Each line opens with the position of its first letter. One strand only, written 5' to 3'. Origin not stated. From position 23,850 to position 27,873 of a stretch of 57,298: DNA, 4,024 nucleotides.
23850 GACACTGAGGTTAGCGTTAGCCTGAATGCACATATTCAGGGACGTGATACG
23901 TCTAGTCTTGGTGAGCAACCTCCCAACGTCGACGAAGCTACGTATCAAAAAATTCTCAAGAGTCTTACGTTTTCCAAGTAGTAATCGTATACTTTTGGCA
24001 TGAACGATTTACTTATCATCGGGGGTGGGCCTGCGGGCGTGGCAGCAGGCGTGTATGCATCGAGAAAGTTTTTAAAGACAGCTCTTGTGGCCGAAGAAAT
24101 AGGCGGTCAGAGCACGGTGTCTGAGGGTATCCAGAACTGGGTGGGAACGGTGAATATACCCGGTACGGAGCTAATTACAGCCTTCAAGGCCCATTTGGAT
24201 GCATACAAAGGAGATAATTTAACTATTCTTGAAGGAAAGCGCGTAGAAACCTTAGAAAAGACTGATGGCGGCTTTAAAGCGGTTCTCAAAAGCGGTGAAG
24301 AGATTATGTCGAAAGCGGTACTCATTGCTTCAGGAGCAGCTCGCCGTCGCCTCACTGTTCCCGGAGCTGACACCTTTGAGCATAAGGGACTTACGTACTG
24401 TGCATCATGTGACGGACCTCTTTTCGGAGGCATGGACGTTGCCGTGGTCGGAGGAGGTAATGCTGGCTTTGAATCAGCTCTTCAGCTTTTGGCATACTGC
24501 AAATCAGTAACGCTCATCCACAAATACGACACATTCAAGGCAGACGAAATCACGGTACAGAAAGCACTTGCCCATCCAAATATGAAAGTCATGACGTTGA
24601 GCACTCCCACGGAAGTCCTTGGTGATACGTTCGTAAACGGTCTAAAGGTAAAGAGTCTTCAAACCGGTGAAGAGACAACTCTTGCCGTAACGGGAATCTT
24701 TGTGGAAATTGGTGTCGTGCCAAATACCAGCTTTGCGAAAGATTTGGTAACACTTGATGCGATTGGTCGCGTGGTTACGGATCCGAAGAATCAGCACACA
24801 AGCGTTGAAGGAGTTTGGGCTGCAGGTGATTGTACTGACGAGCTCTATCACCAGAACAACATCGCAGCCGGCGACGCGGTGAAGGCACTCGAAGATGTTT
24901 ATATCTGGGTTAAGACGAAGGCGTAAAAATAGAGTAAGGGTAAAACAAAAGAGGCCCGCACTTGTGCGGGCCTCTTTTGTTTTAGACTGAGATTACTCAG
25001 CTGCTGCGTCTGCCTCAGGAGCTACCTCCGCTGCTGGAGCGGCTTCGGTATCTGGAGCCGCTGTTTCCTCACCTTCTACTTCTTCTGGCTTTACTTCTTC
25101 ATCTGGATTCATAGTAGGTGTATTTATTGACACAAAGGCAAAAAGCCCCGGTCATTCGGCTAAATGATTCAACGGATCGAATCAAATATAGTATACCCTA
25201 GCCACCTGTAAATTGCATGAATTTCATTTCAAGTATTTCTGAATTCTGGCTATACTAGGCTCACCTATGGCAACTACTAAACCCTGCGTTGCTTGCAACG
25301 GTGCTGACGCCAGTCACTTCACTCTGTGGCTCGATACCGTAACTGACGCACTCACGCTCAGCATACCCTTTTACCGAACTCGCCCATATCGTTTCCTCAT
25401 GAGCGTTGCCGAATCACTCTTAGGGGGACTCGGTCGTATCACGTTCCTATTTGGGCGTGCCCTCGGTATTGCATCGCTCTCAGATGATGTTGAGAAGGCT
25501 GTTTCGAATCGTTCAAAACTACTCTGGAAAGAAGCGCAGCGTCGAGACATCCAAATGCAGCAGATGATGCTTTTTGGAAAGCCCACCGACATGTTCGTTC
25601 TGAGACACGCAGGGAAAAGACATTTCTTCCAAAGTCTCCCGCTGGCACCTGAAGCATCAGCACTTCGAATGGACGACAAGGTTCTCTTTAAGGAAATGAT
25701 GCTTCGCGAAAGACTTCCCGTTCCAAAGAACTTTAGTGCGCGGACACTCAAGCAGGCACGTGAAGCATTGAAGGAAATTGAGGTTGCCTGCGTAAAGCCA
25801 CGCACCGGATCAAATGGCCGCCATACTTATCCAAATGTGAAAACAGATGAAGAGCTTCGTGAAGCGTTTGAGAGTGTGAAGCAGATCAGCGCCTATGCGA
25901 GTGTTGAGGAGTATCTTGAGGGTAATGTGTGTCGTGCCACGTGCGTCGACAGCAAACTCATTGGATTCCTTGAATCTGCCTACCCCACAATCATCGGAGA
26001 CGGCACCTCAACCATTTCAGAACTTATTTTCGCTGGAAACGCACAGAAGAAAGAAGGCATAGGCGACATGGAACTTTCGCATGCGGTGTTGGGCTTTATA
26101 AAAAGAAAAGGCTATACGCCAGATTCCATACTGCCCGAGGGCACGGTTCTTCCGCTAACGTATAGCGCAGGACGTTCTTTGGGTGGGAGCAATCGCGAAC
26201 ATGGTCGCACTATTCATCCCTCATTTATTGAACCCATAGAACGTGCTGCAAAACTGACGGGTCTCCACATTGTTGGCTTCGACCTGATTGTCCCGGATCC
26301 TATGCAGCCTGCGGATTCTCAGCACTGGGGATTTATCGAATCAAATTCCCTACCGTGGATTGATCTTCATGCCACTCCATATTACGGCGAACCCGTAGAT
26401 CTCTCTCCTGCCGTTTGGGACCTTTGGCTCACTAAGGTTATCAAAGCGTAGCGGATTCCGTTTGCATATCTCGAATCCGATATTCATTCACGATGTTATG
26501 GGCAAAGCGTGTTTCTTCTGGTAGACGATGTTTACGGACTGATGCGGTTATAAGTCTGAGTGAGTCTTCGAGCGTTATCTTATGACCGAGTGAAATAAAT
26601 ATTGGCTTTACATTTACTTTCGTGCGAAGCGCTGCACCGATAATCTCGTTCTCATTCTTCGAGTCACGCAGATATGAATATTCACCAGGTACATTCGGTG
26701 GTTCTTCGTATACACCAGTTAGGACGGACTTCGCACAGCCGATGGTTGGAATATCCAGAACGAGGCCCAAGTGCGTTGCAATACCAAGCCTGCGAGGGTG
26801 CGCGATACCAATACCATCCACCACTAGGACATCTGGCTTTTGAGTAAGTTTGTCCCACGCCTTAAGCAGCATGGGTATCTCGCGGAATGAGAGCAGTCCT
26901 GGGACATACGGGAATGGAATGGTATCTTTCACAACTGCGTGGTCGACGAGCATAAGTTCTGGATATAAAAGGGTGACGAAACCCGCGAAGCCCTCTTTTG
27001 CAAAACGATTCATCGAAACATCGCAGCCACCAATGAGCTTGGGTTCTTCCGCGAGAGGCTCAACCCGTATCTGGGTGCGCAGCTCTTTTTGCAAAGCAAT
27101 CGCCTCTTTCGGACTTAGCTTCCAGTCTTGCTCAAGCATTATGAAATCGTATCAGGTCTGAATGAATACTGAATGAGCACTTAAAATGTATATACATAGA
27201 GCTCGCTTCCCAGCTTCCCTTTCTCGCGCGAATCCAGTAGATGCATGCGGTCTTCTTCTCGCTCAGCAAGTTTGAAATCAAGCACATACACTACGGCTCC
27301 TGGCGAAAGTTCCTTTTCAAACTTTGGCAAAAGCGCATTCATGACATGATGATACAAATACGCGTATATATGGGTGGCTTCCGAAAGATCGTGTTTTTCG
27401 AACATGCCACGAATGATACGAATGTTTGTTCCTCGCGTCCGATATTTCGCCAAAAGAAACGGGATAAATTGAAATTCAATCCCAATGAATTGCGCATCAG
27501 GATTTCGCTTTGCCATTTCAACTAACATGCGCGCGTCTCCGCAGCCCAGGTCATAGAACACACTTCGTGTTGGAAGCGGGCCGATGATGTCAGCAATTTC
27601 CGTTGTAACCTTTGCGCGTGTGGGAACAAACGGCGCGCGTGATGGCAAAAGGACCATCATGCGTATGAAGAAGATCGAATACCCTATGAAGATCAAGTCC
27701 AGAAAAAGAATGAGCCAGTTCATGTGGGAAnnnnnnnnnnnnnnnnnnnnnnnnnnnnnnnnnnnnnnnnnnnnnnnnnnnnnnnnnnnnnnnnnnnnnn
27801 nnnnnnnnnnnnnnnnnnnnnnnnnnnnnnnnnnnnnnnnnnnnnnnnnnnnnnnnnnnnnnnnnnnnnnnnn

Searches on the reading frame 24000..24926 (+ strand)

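Call 53: search_protein_families(library=pfam, proteins=[window:24000-24926:+], max_evalue=0.001)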
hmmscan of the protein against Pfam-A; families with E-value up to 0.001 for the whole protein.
window:24000-24926:+ (308 aa): 11 families
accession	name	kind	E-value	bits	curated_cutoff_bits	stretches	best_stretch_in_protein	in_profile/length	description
PF07992.20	Pyr_redox_2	-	1e-43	150.3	26.1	1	3-286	2-284/291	Pyridine nucleotide-disulphide oxidoreductase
PF13738.12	Pyr_redox_3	-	2.5e-20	73.4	30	1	71-276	93-305/305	Pyridine nucleotide-disulphide oxidoreductase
PF12831.13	FAD_oxidored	-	4.9e-11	43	27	1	3-41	1-41/416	FAD dependent oxidoreductase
PF00890.30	FAD_binding_2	-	1.5e-10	41.3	20.4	1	3-49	1-49/414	FAD binding domain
PF01134.28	GIDA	-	2.8e-10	40.3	22.1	0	146-179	1-35/391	Glucose inhibited division protein A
PF01266.30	DAO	-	3.8e-09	37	27.9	0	3-43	1-44/353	FAD dependent oxidoreductase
PF00070.33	Pyr_redox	-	1.5e-08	35.4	22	1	147-217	2-79/82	Pyridine nucleotide-disulphide oxidoreductase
PF03486.20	HI0933_like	-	2.8e-07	30.7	50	0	146-178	2-34/244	HI0933-like protein Rossmann domain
PF01494.25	FAD_binding_3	-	3.7e-05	23.5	22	0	145-179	2-36/349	FAD binding domain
PF05834.18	Lycopene_cycl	-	0.0002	21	23.4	0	3-30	1-30/380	Lycopene cyclase protein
PF13454.12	NAD_binding_9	-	0.00051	20.5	21.8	0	79-113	120-154/155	FAD-NAD(P)-binding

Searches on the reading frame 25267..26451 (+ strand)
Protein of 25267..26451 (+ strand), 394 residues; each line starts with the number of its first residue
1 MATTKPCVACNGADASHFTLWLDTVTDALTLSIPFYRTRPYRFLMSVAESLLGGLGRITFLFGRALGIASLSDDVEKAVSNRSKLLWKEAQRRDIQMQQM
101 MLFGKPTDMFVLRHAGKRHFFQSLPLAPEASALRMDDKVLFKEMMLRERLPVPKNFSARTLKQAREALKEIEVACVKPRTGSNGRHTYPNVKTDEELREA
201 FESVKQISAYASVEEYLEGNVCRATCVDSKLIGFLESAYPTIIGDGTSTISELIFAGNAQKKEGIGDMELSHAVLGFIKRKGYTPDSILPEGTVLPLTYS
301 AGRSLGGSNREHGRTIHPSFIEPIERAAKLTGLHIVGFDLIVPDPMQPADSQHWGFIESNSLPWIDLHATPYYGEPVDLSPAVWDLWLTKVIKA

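Call 53: search_protein_families(library=pfam, proteins=[window:25267-26451:+], max_evalue=0.001)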
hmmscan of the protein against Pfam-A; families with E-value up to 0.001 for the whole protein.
window:25267-26451:+ (394 aa): 1 family
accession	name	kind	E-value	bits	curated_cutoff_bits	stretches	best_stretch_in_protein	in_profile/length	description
PF14397.11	ATPgrasp_ST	-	0.00028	20.6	31.4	1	127-186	11-75/278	Sugar-transfer associated ATP-grasp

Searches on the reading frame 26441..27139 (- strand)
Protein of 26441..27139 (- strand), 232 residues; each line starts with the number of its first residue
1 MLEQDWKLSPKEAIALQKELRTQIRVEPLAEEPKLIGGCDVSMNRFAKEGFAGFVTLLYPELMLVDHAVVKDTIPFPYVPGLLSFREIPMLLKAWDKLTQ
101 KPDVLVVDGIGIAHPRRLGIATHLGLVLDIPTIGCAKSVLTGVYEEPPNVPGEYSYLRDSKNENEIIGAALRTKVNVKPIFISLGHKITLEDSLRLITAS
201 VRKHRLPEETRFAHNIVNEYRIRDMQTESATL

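Call 53: search_protein_families(library=pfam, proteins=[window:26441-27139:-], max_evalue=0.001)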
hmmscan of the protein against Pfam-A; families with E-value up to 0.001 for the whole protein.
window:26441-27139:- (232 aa): 1 family
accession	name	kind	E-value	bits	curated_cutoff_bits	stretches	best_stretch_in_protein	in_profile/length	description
PF04493.20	Endonuclease_5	-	4.7e-68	229.2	23.4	1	19-214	2-197/198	Endonuclease V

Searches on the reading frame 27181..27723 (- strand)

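Call 53: search_protein_families(library=pfam, proteins=[window:27181-27723:-], max_evalue=0.001)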
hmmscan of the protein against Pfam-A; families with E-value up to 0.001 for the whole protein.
window:27181-27723:- (180 aa): 4 families
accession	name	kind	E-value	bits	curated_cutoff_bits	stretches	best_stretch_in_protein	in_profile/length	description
PF02390.23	Methyltransf_4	-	6.1e-08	32.8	24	1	53-104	2-56/173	Putative methyltransferase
PF13649.12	Methyltransf_25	-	3.4e-05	24.9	27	1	58-134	3-84/97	Methyltransferase domain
PF13847.12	Methyltransf_31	-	0.00015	21.9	27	1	55-85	6-37/145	Methyltransferase domain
PF24675.1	NpmA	-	0.00071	19.4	60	1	53-82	24-53/214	16S rRNA (adenine(1408)-N(1))-methyltransferase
